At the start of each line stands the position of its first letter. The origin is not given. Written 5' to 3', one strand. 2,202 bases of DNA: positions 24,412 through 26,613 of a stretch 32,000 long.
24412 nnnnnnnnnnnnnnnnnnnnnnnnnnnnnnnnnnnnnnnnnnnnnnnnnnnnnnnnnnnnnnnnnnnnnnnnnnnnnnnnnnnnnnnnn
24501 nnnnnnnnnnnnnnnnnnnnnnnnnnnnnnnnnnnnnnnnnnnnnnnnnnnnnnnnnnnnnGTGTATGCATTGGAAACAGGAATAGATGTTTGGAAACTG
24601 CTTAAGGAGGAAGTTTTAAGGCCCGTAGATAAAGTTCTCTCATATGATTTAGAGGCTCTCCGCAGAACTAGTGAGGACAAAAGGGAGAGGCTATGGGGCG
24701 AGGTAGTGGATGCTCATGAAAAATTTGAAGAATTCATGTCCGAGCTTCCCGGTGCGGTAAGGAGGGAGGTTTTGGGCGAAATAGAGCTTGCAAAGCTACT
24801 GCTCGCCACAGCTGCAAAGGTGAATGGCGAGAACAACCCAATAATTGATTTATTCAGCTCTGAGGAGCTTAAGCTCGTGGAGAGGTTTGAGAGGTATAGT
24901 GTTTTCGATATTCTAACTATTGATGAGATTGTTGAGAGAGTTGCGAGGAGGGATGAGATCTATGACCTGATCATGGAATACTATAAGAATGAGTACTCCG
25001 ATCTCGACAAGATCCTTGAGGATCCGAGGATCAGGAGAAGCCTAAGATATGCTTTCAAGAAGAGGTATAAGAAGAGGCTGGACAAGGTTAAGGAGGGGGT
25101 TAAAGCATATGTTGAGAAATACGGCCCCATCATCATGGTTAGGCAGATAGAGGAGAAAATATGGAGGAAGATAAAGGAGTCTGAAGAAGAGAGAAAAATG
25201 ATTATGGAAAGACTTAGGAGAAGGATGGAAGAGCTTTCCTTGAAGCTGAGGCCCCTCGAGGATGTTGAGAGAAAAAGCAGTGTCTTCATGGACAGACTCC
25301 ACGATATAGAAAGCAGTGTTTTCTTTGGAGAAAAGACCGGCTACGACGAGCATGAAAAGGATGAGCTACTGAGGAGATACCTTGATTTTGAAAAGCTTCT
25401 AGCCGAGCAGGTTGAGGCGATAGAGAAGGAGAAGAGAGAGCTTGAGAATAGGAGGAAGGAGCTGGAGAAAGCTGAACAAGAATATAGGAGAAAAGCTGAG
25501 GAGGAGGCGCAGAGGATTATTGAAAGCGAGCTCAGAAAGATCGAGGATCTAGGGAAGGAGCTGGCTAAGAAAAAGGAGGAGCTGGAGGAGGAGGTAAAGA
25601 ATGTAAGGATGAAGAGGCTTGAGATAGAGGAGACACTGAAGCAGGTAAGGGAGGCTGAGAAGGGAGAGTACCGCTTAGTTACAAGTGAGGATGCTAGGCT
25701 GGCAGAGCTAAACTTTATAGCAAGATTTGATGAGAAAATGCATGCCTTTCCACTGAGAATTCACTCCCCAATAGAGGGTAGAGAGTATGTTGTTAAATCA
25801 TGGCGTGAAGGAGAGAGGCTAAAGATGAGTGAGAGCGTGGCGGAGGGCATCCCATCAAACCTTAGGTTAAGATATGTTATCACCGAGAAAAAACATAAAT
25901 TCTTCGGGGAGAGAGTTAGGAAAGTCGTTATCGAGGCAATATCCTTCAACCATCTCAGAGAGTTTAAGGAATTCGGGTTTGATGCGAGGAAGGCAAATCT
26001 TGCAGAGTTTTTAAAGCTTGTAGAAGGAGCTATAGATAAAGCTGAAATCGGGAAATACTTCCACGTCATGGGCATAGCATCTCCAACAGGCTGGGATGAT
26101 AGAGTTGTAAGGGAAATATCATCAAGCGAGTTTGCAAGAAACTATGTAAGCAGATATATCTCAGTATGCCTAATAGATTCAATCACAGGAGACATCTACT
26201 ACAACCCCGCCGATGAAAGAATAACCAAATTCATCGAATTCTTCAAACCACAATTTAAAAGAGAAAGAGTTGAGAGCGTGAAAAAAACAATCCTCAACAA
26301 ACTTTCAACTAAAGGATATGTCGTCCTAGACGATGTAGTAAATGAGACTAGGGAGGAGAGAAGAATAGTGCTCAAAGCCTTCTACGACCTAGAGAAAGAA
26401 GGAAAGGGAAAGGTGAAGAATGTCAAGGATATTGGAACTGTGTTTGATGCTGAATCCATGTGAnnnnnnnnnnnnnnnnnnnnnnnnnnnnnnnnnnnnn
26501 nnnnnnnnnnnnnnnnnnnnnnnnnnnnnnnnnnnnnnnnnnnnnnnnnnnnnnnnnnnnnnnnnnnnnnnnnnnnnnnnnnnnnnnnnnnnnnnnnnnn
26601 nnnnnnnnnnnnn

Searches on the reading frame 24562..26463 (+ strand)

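Call 15: search_protein_families(library=padloc, proteins=[window:24562-26463:+], max_evalue=0.01)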
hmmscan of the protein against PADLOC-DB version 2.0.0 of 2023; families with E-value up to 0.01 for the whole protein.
window:24562-26463:+ (633 aa): 2 families
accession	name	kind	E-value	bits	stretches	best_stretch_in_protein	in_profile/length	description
PDLC02756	PbeC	-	2.6e-05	21.4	1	167-392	277-505/643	PbeC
PDLC02667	DndD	-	0.00041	17.2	1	168-393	277-504/657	DndD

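Call 18: search_protein_families(library=pfam, proteins=[window:24562-26463:+], max_evalue=0.01)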
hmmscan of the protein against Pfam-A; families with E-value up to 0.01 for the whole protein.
window:24562-26463:+ (633 aa): 0 families

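Call 62: search_protein_families(library=phrogs, proteins=[window:24562-26463:+], max_evalue=0.01)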
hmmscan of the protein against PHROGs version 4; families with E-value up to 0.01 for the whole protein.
window:24562-26463:+ (633 aa): 0 families

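Call 69: search_protein_families(library=pfam, proteins=[window:24562-26463:+], max_evalue=1)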
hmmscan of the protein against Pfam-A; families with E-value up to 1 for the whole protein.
window:24562-26463:+ (633 aa): 3 families
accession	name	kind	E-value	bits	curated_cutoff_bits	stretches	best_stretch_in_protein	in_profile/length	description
PF04778.17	LMP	-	0.072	13.4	26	1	276-366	5-93/158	LMP repeated region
PF05791.16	Bacillus_HBL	-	0.21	11.9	29.1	1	253-341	95-174/177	Bacillus haemolytic enterotoxin (HBL)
PF16007.11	DUF4777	-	0.26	12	34.4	0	116-130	18-32/66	Domain of unknown function (DUF4777)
